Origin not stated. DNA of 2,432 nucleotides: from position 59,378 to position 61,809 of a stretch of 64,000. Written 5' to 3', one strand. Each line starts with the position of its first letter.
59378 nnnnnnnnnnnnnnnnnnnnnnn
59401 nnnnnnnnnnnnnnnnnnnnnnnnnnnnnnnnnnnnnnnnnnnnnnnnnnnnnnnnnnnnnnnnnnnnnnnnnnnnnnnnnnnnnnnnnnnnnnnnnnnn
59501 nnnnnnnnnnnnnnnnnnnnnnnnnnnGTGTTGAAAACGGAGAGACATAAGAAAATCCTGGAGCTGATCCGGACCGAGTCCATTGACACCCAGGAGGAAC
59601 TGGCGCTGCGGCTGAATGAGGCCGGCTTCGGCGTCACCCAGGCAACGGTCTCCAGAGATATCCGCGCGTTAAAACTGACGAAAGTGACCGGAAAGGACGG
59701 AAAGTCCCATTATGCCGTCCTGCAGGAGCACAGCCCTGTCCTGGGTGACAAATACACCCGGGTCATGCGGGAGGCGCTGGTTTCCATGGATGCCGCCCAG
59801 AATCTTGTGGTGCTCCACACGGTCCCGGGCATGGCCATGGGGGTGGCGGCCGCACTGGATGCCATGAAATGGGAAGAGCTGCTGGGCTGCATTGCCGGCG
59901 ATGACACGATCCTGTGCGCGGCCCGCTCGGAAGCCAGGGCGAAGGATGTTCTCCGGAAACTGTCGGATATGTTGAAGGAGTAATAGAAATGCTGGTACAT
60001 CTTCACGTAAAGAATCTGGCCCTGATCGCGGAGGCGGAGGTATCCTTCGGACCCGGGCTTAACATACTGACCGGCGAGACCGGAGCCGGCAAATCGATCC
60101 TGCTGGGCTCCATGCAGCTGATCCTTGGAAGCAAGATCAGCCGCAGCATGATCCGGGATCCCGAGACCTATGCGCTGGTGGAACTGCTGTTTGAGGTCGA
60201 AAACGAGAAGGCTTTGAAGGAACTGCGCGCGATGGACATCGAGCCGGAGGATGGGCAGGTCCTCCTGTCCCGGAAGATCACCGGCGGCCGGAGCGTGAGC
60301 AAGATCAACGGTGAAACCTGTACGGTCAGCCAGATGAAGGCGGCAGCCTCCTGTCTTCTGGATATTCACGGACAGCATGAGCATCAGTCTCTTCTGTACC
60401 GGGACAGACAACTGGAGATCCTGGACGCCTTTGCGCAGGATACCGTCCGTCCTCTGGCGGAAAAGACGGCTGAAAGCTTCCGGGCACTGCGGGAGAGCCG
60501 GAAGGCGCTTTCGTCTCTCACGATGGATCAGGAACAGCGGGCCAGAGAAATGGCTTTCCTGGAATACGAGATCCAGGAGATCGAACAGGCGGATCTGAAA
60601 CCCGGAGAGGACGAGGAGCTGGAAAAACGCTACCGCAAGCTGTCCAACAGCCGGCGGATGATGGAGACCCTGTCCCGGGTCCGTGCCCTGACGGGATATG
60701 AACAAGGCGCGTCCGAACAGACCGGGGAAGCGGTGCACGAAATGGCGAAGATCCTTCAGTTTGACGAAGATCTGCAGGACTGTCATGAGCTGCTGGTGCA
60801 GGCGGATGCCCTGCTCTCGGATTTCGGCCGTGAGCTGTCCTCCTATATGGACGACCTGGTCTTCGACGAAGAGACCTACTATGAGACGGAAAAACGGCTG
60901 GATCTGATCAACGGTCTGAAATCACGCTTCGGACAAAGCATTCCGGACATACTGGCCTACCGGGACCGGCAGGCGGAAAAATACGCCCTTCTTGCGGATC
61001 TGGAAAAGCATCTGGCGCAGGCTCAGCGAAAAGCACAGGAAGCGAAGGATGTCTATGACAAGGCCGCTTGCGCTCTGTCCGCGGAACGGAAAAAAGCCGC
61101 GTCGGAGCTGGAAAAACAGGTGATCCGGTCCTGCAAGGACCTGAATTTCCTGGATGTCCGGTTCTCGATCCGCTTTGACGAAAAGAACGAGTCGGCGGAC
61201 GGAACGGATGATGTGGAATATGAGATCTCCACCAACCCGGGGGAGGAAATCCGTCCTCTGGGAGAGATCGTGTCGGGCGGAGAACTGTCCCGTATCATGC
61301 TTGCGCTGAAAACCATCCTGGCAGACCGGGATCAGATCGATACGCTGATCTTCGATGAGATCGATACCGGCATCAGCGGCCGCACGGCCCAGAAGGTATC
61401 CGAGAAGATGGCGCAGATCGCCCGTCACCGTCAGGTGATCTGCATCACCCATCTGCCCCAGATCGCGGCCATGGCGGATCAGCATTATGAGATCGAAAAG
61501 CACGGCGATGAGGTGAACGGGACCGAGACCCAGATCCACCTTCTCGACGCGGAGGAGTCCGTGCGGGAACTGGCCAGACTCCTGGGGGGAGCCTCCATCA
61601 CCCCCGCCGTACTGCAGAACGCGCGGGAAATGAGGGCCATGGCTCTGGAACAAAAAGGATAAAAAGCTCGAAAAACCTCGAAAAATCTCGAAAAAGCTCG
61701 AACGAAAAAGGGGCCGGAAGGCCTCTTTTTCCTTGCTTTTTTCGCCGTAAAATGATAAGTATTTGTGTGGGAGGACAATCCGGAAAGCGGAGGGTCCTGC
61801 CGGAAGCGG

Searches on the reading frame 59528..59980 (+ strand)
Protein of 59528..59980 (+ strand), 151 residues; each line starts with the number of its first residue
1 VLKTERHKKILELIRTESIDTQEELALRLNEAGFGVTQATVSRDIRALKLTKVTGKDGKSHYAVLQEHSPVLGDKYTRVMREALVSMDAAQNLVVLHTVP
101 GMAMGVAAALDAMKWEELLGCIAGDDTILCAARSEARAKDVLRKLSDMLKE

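Call 19: search_protein_families(library=ncbifam, proteins=[window:59528-59980:+], max_evalue=0.001)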
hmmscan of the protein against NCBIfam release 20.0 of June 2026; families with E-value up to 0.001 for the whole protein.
window:59528-59980:+ (151 aa): 5 families
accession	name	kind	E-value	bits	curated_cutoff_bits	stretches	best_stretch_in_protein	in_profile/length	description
NF001680.0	PRK00441.1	equivalog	1.7e-47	161.3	184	1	2-150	1-149/150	arginine repressor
TIGR01529.1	argR_whole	equivalog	2.1e-43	147.9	130.45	1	5-149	2-146/146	arginine repressor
NF003281.1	PRK04280.1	equivalog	5.4e-42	143.4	182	1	3-149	2-148/148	transcriptional regulator AhrC/ArgR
NF002880.0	PRK03341.1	equivalog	6.1e-35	120.3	200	1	3-148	15-166/170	arginine repressor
NF003457.0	PRK05066.1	equivalog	2.1e-18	66.4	194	1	8-149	12-152/156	transcriptional regulator ArgR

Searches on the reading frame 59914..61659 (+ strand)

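Call 19: search_protein_families(library=ncbifam, proteins=[window:59914-61659:+], max_evalue=0.001)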
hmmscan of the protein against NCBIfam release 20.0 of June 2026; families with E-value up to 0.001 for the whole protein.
window:59914-61659:+ (582 aa): 13 families
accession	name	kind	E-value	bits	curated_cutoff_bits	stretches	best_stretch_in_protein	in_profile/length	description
TIGR00634.1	recN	equivalog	1.5e-143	479.8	407.85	1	26-573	1-560/563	DNA repair protein RecN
NF008121.0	PRK10869.1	equivalog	5e-114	381.8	418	1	26-574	1-551/553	DNA repair protein RecN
TIGR02857.1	CydD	equivalog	2.6e-07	30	435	1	444-524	450-526/529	thiol reductant ABC exporter subunit CydD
NF045780.1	TrlF_fam_ATP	equivalog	2e-06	26.8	350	1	31-439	294-739/944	TrlF family AAA-like ATPase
NF040873.1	AztA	equivalog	4.9e-06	26.2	220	1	449-524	117-188/191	zinc ABC transporter ATP-binding protein AztA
NF002244.0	PRK01156.1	equivalog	2.3e-05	22.7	847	1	30-97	6-77/895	DNA double-strand break repair ATPase Rad50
TIGR02868.1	CydC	equivalog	2.5e-05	23.1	329.05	1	446-513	465-528/530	thiol reductant ABC exporter subunit CydC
NF008364.0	PRK11160.1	equivalog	7e-05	21.6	630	1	450-528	474-548/575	heme ABC transporter ATP-binding protein/permease CydC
TIGR04521.1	ECF_ATPase_2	equivalog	9.3e-05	21.6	330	0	453-537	145-228/279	energy-coupling factor transporter ATPase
NF010680.0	PRK14079.1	equivalog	9.9e-05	21.5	386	1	27-135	3-99/349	recombination protein F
TIGR01846.1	type_I_sec_HlyB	subfamily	0.00033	19.1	725.55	1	446-515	587-652/694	type I secretion system permease/ATPase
TIGR04520.1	ECF_ATPase_1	equivalog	0.00075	19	315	1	453-541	137-223/269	energy-coupling factor transporter ATPase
TIGR03608.1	L_ocin_972_ABC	subfamily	0.00081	18.9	254.85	0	453-524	135-203/206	putative bacteriocin export ABC transporter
